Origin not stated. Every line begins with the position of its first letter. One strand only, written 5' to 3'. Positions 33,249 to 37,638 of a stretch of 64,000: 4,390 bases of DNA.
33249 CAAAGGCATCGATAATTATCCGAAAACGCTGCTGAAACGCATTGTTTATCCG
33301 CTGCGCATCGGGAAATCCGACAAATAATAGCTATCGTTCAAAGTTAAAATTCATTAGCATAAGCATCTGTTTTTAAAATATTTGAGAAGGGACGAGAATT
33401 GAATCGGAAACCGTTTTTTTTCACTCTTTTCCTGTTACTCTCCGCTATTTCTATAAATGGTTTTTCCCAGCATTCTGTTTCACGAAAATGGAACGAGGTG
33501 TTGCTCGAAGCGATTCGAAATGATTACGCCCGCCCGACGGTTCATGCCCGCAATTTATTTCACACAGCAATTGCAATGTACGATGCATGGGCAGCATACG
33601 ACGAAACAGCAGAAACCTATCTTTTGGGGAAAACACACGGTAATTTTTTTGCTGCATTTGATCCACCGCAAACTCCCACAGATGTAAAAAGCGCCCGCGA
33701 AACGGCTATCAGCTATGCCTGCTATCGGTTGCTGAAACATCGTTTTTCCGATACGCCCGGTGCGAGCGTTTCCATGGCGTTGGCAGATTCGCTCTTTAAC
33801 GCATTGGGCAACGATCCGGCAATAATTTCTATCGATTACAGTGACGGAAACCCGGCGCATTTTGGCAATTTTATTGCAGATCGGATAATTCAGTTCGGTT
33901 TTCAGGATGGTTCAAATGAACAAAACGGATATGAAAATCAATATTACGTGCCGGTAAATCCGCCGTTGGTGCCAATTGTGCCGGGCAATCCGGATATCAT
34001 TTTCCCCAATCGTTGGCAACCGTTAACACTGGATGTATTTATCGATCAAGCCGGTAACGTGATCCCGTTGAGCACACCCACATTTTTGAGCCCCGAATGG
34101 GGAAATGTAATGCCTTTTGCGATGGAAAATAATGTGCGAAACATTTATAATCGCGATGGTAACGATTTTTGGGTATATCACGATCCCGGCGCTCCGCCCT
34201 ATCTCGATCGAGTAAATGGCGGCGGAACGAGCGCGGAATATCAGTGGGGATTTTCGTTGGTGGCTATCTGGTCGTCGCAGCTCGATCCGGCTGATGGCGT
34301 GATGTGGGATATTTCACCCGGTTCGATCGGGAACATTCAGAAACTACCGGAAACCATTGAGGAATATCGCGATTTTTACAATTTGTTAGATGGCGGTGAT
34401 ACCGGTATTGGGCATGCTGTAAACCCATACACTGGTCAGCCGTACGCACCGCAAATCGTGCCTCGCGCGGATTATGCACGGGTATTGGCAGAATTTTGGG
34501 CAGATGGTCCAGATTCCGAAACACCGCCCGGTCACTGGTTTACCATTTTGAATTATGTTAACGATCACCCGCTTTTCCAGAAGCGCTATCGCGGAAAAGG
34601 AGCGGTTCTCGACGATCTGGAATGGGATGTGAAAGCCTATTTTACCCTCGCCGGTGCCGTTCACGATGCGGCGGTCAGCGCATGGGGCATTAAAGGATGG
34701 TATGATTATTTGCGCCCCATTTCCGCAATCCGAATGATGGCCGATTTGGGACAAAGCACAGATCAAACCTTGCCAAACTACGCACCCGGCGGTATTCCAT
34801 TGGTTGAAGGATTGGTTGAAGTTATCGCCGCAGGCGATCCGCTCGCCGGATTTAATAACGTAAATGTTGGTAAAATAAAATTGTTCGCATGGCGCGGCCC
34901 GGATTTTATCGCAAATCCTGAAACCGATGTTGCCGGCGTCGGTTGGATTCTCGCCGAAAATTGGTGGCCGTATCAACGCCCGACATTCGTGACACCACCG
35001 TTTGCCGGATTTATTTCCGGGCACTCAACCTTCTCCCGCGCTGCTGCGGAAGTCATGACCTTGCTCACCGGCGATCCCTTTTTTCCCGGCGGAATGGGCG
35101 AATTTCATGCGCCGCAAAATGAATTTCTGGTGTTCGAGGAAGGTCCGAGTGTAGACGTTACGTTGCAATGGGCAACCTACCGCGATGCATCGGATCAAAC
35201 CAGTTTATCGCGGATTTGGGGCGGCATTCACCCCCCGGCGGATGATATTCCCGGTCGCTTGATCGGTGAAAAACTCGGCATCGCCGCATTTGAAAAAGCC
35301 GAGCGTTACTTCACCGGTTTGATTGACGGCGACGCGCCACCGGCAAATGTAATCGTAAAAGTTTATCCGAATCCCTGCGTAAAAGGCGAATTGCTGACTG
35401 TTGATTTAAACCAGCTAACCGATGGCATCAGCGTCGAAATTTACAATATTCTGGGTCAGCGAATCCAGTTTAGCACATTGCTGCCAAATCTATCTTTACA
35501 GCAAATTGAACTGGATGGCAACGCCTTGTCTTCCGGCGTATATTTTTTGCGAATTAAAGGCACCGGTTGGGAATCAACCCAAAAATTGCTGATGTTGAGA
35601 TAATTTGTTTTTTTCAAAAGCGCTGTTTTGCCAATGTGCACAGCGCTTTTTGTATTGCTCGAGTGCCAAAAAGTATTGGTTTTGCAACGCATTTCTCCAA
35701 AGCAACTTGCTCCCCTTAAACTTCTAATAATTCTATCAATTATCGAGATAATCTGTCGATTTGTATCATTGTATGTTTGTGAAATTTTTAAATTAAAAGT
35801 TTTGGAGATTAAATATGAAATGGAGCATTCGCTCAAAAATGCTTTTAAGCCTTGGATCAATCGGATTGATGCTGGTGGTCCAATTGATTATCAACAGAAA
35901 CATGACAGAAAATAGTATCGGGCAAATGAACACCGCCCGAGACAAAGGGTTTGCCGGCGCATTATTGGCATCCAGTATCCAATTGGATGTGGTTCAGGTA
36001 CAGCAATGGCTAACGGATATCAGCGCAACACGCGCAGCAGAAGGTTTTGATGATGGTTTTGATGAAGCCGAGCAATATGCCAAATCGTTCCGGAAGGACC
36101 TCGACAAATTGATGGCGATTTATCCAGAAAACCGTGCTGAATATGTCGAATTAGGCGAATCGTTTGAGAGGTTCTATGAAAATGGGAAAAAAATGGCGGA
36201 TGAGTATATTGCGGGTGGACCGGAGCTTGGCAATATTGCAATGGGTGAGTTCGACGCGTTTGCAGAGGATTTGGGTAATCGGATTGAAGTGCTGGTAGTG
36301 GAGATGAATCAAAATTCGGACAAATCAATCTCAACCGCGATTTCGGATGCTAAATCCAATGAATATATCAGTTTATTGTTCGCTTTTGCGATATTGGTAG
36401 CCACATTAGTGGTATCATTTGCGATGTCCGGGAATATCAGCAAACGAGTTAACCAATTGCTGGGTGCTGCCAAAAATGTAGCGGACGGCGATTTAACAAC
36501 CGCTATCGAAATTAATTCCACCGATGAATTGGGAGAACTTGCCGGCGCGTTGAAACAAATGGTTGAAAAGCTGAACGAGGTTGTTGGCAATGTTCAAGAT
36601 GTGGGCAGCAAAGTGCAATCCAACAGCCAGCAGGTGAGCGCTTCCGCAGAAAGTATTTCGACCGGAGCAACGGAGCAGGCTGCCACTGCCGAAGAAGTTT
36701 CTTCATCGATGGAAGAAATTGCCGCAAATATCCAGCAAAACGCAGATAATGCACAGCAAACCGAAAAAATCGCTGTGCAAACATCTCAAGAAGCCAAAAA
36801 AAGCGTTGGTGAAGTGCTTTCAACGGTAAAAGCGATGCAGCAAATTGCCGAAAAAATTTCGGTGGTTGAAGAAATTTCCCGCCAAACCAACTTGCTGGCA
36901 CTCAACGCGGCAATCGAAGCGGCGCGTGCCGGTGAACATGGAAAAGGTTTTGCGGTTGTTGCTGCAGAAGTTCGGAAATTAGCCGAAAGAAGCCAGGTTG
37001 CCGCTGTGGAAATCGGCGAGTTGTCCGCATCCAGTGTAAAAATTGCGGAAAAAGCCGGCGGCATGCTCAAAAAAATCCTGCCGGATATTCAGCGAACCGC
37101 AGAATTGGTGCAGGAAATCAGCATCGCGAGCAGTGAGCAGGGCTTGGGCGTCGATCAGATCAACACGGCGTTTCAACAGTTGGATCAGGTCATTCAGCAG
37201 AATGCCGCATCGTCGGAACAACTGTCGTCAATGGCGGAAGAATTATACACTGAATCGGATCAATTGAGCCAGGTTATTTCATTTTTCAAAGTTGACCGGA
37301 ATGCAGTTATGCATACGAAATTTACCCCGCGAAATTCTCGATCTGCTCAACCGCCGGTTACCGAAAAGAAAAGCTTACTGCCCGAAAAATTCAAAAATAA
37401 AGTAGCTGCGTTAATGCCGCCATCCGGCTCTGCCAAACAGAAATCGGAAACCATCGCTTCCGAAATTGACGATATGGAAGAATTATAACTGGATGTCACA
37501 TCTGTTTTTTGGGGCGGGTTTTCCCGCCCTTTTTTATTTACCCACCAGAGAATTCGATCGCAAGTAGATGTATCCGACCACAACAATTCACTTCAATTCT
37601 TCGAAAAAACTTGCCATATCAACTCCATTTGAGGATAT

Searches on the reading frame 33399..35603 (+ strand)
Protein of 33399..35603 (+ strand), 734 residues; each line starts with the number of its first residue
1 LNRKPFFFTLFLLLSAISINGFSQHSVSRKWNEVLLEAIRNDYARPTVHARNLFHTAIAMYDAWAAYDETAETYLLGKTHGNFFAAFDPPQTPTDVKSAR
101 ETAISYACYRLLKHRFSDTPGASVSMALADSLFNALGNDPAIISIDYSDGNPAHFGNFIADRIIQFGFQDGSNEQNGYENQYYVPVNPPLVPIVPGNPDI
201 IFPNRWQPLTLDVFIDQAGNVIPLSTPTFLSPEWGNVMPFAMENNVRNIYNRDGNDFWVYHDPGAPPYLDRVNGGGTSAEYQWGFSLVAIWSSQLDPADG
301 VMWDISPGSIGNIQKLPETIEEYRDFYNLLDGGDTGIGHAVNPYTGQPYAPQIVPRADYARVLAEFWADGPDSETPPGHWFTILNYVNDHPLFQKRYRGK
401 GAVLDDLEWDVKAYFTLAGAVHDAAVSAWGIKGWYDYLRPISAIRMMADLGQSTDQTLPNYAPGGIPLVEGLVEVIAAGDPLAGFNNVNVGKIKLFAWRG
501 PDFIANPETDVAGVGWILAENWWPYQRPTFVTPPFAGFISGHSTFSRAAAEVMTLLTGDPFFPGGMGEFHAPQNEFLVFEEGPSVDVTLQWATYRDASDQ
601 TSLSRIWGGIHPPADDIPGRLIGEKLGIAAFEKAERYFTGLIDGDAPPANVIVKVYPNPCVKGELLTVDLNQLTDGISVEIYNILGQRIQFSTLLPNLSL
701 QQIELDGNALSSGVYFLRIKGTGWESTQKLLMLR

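Call 23: search_protein_families(library=pfam, proteins=[window:33399-35603:+], max_evalue=0.001)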
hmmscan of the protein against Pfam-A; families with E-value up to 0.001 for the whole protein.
window:33399-35603:+ (734 aa): 3 families
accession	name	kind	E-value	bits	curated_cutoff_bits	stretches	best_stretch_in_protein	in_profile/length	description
PF18962.6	Por_Secre_tail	-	1e-09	39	27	1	655-731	1-74/75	Secretion system C-terminal sorting domain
PF21167.2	DUF6851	-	3e-09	37.8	27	1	57-180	3-109/140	Domain of unknown function (DUF6851)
PF22778.2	VCPO_2nd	-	2.6e-05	24.8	27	0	582-613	115-146/177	VCPO second helical-bundle domain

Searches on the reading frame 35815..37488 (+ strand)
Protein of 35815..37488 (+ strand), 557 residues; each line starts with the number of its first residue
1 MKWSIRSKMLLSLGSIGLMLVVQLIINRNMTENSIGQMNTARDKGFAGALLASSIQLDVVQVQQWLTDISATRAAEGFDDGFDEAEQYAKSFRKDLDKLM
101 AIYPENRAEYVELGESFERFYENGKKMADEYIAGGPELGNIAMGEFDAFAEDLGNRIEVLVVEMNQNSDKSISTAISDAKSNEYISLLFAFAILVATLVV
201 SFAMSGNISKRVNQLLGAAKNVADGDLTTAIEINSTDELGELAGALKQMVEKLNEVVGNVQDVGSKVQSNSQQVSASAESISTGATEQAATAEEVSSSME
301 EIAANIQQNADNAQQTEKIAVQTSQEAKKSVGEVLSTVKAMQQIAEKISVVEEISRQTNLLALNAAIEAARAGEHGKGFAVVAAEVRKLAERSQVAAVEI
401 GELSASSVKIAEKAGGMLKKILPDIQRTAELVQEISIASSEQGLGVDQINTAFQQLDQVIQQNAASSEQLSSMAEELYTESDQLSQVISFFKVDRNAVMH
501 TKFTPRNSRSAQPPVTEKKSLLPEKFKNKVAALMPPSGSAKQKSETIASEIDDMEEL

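Call 23: search_protein_families(library=pfam, proteins=[window:35815-37488:+], max_evalue=0.001)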
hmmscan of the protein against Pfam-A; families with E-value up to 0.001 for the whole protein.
window:35815-37488:+ (557 aa): 2 families
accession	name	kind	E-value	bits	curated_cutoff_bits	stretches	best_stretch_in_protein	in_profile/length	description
PF00015.26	MCPsignal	-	3.6e-35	121.8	34.6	1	311-459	2-171/172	Methyl-accepting chemotaxis protein (MCP) signalling domain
PF00672.30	HAMP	-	1e-13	51.8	25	1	204-255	2-53/53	HAMP domain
